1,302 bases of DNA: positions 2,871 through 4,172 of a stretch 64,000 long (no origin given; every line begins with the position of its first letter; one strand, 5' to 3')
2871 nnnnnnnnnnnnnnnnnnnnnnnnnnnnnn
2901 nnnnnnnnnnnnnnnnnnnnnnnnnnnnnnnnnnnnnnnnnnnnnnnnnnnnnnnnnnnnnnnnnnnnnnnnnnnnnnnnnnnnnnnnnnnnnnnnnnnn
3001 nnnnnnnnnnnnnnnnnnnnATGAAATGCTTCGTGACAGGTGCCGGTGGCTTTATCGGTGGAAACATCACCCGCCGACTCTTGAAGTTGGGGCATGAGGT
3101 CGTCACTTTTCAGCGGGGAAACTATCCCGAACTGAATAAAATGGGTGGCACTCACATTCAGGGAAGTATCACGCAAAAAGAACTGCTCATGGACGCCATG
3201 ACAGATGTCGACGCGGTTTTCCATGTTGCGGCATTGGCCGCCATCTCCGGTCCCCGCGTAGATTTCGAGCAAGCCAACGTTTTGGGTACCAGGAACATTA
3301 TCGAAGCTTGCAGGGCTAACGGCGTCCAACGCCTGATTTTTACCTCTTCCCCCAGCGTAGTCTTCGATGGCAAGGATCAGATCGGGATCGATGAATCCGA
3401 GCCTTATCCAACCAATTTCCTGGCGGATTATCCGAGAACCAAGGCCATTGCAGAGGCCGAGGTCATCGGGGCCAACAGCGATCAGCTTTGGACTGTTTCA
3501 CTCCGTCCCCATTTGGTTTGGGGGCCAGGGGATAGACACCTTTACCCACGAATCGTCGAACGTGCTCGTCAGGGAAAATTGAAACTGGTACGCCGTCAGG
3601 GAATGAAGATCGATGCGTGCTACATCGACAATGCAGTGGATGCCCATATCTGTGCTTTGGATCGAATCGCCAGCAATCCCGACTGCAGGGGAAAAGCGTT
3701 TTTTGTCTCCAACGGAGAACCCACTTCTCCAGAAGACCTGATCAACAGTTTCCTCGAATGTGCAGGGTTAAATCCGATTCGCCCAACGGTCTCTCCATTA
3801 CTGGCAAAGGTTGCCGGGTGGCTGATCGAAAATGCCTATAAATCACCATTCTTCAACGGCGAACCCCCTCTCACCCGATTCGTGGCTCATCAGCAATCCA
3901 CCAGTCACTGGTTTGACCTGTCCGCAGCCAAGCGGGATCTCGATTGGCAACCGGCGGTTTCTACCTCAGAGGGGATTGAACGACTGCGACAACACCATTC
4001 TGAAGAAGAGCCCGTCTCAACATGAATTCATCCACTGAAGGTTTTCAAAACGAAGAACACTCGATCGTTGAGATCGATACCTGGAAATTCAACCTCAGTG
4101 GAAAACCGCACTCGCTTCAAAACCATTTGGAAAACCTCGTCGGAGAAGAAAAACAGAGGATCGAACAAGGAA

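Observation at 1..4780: oleABCD olefin-biosynthesis operon translationally coupled to an Sfp-type PPTase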

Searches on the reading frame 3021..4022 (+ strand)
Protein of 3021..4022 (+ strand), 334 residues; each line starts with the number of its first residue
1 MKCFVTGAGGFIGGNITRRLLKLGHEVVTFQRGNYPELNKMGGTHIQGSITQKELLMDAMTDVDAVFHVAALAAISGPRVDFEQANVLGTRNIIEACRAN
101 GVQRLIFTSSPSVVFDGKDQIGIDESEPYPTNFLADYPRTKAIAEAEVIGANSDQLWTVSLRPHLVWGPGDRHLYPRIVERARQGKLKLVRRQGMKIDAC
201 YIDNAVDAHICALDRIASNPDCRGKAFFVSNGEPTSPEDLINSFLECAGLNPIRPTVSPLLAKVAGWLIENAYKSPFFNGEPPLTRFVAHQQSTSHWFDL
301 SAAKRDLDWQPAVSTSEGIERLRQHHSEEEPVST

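Call 4: search_protein_families(library=pfam, proteins=[window:3021-4022:+], max_evalue=0.01)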
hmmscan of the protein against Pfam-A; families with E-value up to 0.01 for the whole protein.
window:3021-4022:+ (334 aa): 8 families
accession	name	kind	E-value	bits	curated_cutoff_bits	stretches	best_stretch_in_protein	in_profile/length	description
PF01073.25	3Beta_HSD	-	5.7e-51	173.6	22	1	5-251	2-271/280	3-beta hydroxysteroid dehydrogenase/isomerase family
PF01370.27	Epimerase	-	8.7e-36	124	20.9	1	4-218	2-230/240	NAD dependent epimerase/dehydratase family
PF13460.12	NAD_binding_10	-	1.9e-15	57.6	27.2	1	7-159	1-140/184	NAD(P)H-binding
PF16363.11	GDP_Man_Dehyd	-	7e-15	55.7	27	1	4-149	1-165/332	GDP-mannose 4,6 dehydratase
PF07993.18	NAD_binding_4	-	3.2e-13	49.9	20.1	1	56-168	82-209/258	Male sterility protein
PF04321.23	RmlD_sub_bind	-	7.5e-12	45.3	27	1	1-193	1-179/287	RmlD substrate binding domain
PF02719.21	Polysacc_synt_2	-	3.3e-10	40.1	20.2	1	4-110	2-128/293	Polysaccharide biosynthesis protein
PF05368.20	NmrA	-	6.4e-09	36.3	27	1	4-110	6-107/298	NmrA-like family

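Call 5: search_protein_families(library=ncbifam, proteins=[window:3021-4022:+], max_evalue=0.01)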
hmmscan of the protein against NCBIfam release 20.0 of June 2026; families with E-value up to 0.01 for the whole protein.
window:3021-4022:+ (334 aa): 28 families (the best 25 are shown)
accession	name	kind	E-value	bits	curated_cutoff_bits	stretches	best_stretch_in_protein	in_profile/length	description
NF042423.1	oxyalk_red_Shew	equivalog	9.9e-113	376.6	580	1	2-322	10-331/331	2-alkyl-3-oxoalkanoate reductase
NF042422.1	oxyalk_red_OleD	equivalog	4.4e-109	364.8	580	1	1-326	1-328/329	2-alkyl-3-oxoalkanoate reductase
TIGR03466.1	HpnA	hypoth_equivalog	2.5e-32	112.1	367.65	1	1-312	1-308/327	hopanoid-associated sugar epimerase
NF052578.1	StrlDmthSdmBMthl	equivalog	3.3e-23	83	600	1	1-280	1-276/328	sterol demethylase protein SdmB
TIGR04180.1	EDH_00030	hypoth_equivalog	1.1e-19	70.6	475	1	4-243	2-251/297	NAD-dependent 4,6-dehydratase LegB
TIGR01179.1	galE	equivalog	1.2e-16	60.5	262.3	1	3-162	2-172/332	UDP-glucose 4-epimerase GalE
TIGR01746.1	Thioester-redct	subfamily_domain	1.6e-14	53.9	213.35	1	61-168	87-197/371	thioester reductase domain-containing protein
NF007956.0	PRK10675.1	subfamily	3e-14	52.9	394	1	1-146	1-158/338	UDP-glucose 4-epimerase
NF058621.1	DiazavRedAvaA7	equivalog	7.2e-14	52.1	400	1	1-270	1-270/304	3-diazoavenalumate denitrifying reductase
NF004520.0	PRK05865.1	equivalog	3.7e-13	48.3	1509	1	1-154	1-134/854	sugar epimerase family protein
TIGR01181.1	dTDP_gluc_dehyt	equivalog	4.3e-12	45.7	365.1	1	3-323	2-308/321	dTDP-glucose 4,6-dehydratase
NF005539.0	PRK07201.1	equivalog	9.8e-12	44.4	549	1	1-168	1-179/657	SDR family oxidoreductase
NF043036.1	ErythonDh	equivalog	1.9e-11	43.7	325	1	1-145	1-157/321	D-erythronate dehydrogenase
TIGR02197.1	heptose_epim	equivalog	7.5e-10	38.5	274.6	1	4-173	2-177/316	ADP-glyceromanno-heptose 6-epimerase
TIGR01214.1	rmlD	equivalog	4e-09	36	224.05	1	3-155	2-142/285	dTDP-4-dehydrorhamnose reductase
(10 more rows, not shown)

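Call 34: list_cluster_members(proteins=[P0029, window:4022-4777:+, window:3021-4022:+])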
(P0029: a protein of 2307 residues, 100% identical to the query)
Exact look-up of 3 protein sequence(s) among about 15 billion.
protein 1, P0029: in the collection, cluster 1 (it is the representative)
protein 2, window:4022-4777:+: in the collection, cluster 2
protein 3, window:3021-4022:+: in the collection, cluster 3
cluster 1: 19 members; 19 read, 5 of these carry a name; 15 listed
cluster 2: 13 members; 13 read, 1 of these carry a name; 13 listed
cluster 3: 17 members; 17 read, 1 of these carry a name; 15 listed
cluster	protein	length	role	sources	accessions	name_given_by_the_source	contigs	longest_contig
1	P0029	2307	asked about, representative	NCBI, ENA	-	-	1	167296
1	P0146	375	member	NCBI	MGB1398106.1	MAG: type I polyketide synthase, partial [Planctomycetota bacterium]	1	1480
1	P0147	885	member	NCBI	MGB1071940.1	MAG: type I polyketide synthase, partial [Planctomycetota bacterium]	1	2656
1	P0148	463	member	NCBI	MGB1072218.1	MAG: type I polyketide synthase, partial [Planctomycetota bacterium]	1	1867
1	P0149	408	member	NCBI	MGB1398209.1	MAG: polyketide synthase, partial [Planctomycetota bacterium]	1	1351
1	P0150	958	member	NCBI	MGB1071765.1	MAG: beta-ketoacyl synthase N-terminal-like domain-containing protein, partial ...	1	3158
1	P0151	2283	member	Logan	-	-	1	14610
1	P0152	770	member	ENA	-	-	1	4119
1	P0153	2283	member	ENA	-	-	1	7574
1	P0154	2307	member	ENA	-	-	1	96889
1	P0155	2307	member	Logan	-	-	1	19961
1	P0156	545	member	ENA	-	-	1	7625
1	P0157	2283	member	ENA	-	-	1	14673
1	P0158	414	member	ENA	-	-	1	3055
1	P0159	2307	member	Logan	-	-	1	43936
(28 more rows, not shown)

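Call 36: search_protein_families(library=pfam, proteins=[L087:988-2673:+, L087:2676-10001:+, L087:10001-16921:+, L087:12701-14800:+], max_evalue=1)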
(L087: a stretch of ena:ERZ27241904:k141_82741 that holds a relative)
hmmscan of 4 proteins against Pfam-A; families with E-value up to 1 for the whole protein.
L087:988-2673:+ (562 aa): 4 families
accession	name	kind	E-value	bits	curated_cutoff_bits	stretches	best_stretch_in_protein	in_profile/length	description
PF21607.2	FabD_helical_ins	-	2.4e-31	108.2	27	1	400-479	1-80/80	[Acyl-carrier-protein] S-malonyltransferase, inserted helical domain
PF03060.21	NMO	-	4.9e-12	46.3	28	2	273-365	166-252/331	Nitronate monooxygenase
PF00478.31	IMPDH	-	0.065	12.7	25.6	1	306-350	207-251/345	IMP dehydrogenase / GMP reductase domain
PF21806.3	DUF6879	-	0.066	13.1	23.9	1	222-262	12-51/167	Family of unknown function (DUF6879)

L087:2676-10001:+ (2442 aa): 11 families
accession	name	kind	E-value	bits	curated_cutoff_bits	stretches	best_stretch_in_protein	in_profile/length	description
PF00109.32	ketoacyl-synt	-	4.1e-57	194.1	20.8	1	14-293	2-252/252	Beta-ketoacyl synthase, N-terminal domain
PF00550.31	PP-binding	-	6.1e-46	155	20.8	5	1527-1593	3-66/67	Phosphopantetheine attachment site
PF02801.28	Ketoacyl-synt_C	-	4.4e-35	120.7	20.8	1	301-418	1-118/119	Beta-ketoacyl synthase, C-terminal domain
PF00698.26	Acyl_transf_1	-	7.5e-33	114.8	32.7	1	584-869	3-272/319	Acyl transferase domain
PF08659.16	KR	-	1.3e-30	107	22.6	1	1841-2059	4-179/180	KR domain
PF16197.11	KAsynt_C_assoc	-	1.6e-09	38.6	33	1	432-523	13-96/111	Ketoacyl-synthetase C-terminal extension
PF14765.12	PS-DH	-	1e-07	32.1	23.7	1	2296-2420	29-155/166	Polyketide synthase dehydratase N-terminal domain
PF21089.3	PKS_DH_N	-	2.6e-05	24.5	27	1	2171-2244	20-92/103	Polyketide synthase dehydratase domain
PF00106.31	adh_short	-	0.00012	22.1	26.6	1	1914-2043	32-165/195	short chain dehydrogenase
PF00108.29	Thiolase_N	-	0.019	14.8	26.4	1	211-245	81-115/260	Thiolase, N-terminal domain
PF18074.6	PriA_C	-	0.12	13.6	26.9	1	486-565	8-90/95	Primosomal protein N C-terminal domain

L087:10001-16921:+ (2307 aa): 6 families
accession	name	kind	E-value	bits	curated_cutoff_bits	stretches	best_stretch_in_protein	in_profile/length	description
PF07977.19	FabA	-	8.1e-79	262.4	23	4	2163-2296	2-137/138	FabA-like domain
PF00109.32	ketoacyl-synt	-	2.2e-52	178.6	20.8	2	2-271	2-252/252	Beta-ketoacyl synthase, N-terminal domain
PF02801.28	Ketoacyl-synt_C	-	1.5e-36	125.4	20.8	1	279-392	1-115/119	Beta-ketoacyl synthase, C-terminal domain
PF16197.11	KAsynt_C_assoc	-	3e-05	24.8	33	1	404-457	8-56/111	Ketoacyl-synthetase C-terminal extension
PF00108.29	Thiolase_N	-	0.0014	18.5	26.4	1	173-220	63-112/260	Thiolase, N-terminal domain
PF00698.26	Acyl_transf_1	-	0.14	12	32.7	0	1060-1092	70-102/319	Acyl transferase domain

L087:12701-14800:+ (700 aa): 2 families
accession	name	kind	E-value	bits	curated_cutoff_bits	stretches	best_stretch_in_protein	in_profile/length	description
PF00698.26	Acyl_transf_1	-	0.0045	16.9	32.7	0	156-192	66-102/319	Acyl transferase domain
PF07977.19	FabA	-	0.01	15.9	23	1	650-689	1-40/138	FabA-like domain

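Call 37: search_protein_families(library=ncbifam, proteins=[L087:988-2673:+, L087:2676-10001:+, L087:10001-16921:+, L087:16927-17976:+], max_evalue=1e-10)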
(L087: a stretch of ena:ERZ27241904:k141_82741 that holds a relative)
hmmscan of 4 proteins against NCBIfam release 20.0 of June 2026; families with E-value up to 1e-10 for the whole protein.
L087:988-2673:+ (562 aa): 1 family
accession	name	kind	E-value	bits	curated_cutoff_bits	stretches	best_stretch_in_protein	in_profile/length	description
TIGR02814.1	pfaD_fam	subfamily_domain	1.2e-171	571.4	449.25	1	87-521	4-440/444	PfaD family polyunsaturated fatty acid/polyketide biosynthesis protein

L087:2676-10001:+ (2442 aa): 30 families (the best 25 are shown)
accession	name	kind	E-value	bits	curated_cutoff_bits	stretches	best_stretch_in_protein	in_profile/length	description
TIGR02813.1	omega_3_PfaA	subfamily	0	1521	1010.1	4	12-923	5-927/2582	polyketide-type polyunsaturated fatty acid synthase PfaA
NF045894.1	PKS_plus_SDR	equivalog_domain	4.6e-189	631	1740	3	188-918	146-855/1515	type I polyketide synthase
NF041183.1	Pks2_ls1_myc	equivalog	1.3e-123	413.6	2400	2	193-877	151-815/2086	sulfolipid-1 biosynthesis phthioceranic/hydroxyphthioceranic acid synthase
NF040607.1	mycolic_Pks13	equivalog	4e-95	319.6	2100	2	11-479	98-535/1680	polyketide synthase Pks13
TIGR00128.1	fabD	equivalog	1.5e-54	185.5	260.9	1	581-877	3-288/290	ACP S-malonyltransferase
TIGR03150.1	fabF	equivalog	6.3e-51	173.3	493.75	1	187-467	133-406/407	beta-ketoacyl-ACP synthase II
NF005589.0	PRK07314.1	subfamily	1.4e-49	169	387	1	187-468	136-410/413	beta-ketoacyl-ACP synthase II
NF004970.0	PRK06333.1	subfamily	6.4e-48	163.6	525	1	185-468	143-420/424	beta-ketoacyl-ACP synthase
NF053555.1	prodigi_MBC_PigJ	equivalog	5e-44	150.7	900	1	185-469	483-758/759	prodigiosin MBC biosynthesis protein PigJ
TIGR03131.1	malonate_mdcH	equivalog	2.5e-43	148.6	297.9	1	582-893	2-292/297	malonate decarboxylase subunit epsilon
NF058662.1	cispenta_AmcF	equivalog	9.5e-37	126.9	325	1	195-429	109-338/369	cispentacin biosynthesis acyltransferase subunit AmcF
NF006274.0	PRK08439.1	equivalog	6.9e-35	120.6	621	1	187-464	134-400/406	beta-ketoacyl-ACP synthase II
NF004618.0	PRK05952.1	equivalog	2.5e-34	118.8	455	1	184-469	116-382/384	beta-ketoacyl-ACP synthase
NF005490.0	PRK07103.1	equivalog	8.4e-33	114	445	1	194-469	148-412/414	polyketide beta-ketoacyl:acyl carrier protein synthase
NF006618.0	PRK09185.1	subfamily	4.5e-32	111.6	407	1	195-469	141-392/394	beta-ketoacyl-ACP synthase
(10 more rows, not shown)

L087:10001-16921:+ (2307 aa): 21 families
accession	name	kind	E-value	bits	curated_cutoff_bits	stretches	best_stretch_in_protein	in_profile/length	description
NF045894.1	PKS_plus_SDR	equivalog_domain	3.9e-97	326.3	1740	2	177-457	157-437/1515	type I polyketide synthase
TIGR02813.1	omega_3_PfaA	subfamily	4e-84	282.5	1010.1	1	189-453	202-468/2582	polyketide-type polyunsaturated fatty acid synthase PfaA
NF040607.1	mycolic_Pks13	equivalog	5.1e-70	236.3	2100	1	183-457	261-536/1680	polyketide synthase Pks13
TIGR01749.1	fabA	equivalog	2.4e-58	196.8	238.15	2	1757-1901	25-162/169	3-hydroxyacyl-[acyl-carrier-protein] dehydratase FabA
NF003509.0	PRK05174.1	equivalog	5.5e-58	195.6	124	2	1756-1899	27-163/172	bifunctional 3-hydroxydecanoyl-ACP dehydratase/trans-2-decenoyl-ACP isomerase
NF041183.1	Pks2_ls1_myc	equivalog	4.3e-55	186.3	2400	1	4-453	4-431/2086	sulfolipid-1 biosynthesis phthioceranic/hydroxyphthioceranic acid synthase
TIGR03150.1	fabF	equivalog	6.9e-46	156.7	493.75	1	178-444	146-406/407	beta-ketoacyl-ACP synthase II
NF005589.0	PRK07314.1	subfamily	4.1e-41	141.1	387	1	175-447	146-412/413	beta-ketoacyl-ACP synthase II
NF053555.1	prodigi_MBC_PigJ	equivalog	1e-40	139.8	900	1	174-445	494-757/759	prodigiosin MBC biosynthesis protein PigJ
NF004970.0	PRK06333.1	subfamily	1.4e-39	136.2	525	1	179-448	159-423/424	beta-ketoacyl-ACP synthase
NF005490.0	PRK07103.1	equivalog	5.3e-39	134.4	445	1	176-446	152-412/414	polyketide beta-ketoacyl:acyl carrier protein synthase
NF004618.0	PRK05952.1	equivalog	2.5e-38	132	455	1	190-445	144-381/384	beta-ketoacyl-ACP synthase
NF058662.1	cispenta_AmcF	equivalog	5.8e-38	130.8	325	1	162-445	95-368/369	cispentacin biosynthesis acyltransferase subunit AmcF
NF006618.0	PRK09185.1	subfamily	3.5e-36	125.1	407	1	158-445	126-391/394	beta-ketoacyl-ACP synthase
NF005076.0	PRK06501.1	equivalog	1.2e-32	113.3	629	1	174-445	156-421/425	beta-ketoacyl-ACP synthase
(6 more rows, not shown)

L087:16927-17976:+ (350 aa): 6 families
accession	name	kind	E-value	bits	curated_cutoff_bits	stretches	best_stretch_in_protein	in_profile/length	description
NF006720.0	PRK09258.1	equivalog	1.5e-117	392.7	285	1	5-349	6-338/338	3-oxoacyl-ACP synthase III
NF006829.0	PRK09352.1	subfamily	1.5e-33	116.2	249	1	42-343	35-315/322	beta-ketoacyl-ACP synthase 3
TIGR00747.1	fabH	subfamily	5.9e-27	94.6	292.1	1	42-340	33-313/322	beta-ketoacyl-ACP synthase III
NF004623.0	PRK05963.1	equivalog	9.2e-26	90.9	437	1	7-342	8-321/328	beta-ketoacyl-ACP synthase III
NF005541.0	PRK07204.1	equivalog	2.9e-18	66.3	402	1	33-342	26-322/329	beta-ketoacyl-ACP synthase III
NF005308.0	PRK06840.1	equivalog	1.7e-13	50.3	315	1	7-346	7-332/339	3-oxoacyl-ACP synthase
